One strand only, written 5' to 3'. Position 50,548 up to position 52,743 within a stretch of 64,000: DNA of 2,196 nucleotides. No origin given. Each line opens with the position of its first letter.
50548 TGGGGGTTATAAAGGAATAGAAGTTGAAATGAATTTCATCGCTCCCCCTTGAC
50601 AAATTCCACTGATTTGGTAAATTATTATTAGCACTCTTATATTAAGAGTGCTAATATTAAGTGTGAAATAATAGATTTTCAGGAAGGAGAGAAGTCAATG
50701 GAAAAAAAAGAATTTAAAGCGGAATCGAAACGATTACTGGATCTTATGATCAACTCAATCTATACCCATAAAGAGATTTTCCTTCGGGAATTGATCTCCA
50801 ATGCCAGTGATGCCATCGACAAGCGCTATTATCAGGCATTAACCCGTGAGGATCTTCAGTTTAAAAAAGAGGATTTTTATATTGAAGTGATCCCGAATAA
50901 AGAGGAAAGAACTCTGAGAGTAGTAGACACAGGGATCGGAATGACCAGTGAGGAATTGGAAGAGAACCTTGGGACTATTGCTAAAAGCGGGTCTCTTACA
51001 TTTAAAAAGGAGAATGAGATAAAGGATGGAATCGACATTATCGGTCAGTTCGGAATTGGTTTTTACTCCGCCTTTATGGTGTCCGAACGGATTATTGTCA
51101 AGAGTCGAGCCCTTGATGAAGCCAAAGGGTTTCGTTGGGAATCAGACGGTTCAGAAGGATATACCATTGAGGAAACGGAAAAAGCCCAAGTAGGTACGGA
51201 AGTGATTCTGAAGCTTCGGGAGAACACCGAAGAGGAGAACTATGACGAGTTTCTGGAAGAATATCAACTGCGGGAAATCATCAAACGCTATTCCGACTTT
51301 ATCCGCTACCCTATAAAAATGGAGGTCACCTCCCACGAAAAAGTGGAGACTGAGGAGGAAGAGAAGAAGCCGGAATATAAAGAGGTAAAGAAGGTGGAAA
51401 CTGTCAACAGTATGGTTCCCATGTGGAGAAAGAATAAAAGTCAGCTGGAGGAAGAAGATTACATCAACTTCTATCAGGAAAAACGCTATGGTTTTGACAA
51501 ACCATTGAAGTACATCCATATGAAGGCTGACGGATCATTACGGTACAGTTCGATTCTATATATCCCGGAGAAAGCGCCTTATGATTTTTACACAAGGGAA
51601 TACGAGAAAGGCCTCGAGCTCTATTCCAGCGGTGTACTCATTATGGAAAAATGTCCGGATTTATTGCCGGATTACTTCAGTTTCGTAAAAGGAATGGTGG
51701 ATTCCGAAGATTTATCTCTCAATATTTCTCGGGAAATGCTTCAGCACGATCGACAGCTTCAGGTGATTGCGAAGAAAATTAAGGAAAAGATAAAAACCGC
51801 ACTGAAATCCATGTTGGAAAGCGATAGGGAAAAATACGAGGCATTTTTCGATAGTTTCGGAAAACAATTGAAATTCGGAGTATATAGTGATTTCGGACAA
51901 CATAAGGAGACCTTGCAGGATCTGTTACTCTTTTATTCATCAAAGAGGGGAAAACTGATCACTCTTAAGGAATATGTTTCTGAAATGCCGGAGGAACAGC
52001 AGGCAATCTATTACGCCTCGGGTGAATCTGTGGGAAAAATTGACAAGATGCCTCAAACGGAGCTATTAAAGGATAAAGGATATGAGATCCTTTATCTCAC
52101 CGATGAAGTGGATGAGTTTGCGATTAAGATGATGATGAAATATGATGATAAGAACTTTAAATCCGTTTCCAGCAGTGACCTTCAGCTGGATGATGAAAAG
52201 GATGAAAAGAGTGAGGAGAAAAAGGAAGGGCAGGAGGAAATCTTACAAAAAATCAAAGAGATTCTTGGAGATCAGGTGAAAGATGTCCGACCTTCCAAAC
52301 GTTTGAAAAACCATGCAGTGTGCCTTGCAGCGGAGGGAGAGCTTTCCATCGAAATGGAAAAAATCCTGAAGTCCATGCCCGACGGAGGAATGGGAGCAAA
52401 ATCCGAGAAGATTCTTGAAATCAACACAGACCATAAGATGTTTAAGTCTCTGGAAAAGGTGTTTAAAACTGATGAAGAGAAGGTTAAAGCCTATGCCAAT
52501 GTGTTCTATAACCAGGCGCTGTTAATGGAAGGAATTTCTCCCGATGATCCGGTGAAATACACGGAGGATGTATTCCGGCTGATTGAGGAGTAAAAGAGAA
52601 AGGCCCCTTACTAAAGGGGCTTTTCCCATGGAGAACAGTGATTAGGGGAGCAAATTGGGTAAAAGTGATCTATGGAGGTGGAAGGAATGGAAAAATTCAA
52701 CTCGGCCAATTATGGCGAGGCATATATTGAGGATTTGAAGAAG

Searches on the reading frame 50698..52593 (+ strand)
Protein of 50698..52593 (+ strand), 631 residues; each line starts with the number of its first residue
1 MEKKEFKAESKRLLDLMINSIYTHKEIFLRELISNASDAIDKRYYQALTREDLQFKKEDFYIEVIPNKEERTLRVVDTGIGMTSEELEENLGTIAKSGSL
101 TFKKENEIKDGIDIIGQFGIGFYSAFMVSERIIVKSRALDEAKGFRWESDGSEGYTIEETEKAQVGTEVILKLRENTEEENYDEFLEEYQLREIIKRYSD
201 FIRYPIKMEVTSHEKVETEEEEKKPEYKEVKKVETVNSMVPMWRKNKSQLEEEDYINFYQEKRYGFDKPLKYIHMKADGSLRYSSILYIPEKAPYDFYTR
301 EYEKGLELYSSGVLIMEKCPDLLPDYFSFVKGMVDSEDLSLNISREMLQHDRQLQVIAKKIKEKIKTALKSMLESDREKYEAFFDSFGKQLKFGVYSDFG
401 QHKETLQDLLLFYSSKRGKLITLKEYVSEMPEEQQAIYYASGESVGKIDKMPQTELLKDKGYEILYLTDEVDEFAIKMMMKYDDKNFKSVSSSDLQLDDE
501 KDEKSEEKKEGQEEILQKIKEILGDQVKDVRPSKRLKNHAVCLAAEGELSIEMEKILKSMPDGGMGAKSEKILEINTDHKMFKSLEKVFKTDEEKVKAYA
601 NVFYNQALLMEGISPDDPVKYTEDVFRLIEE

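Call 79: search_protein_families(library=pfam, proteins=[window:50698-52593:+], max_evalue=0.00001)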
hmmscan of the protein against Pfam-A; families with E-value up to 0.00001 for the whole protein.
window:50698-52593:+ (631 aa): 2 families
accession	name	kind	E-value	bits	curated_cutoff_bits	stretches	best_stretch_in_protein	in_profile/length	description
PF00183.23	HSP90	-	4.9e-114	382.5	24.4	2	219-630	61-487/518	Hsp90 protein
PF13589.12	HATPase_c_3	-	2.2e-10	41.1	25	1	27-150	5-106/137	Histidine kinase-, DNA gyrase B-, and HSP90-like ATPase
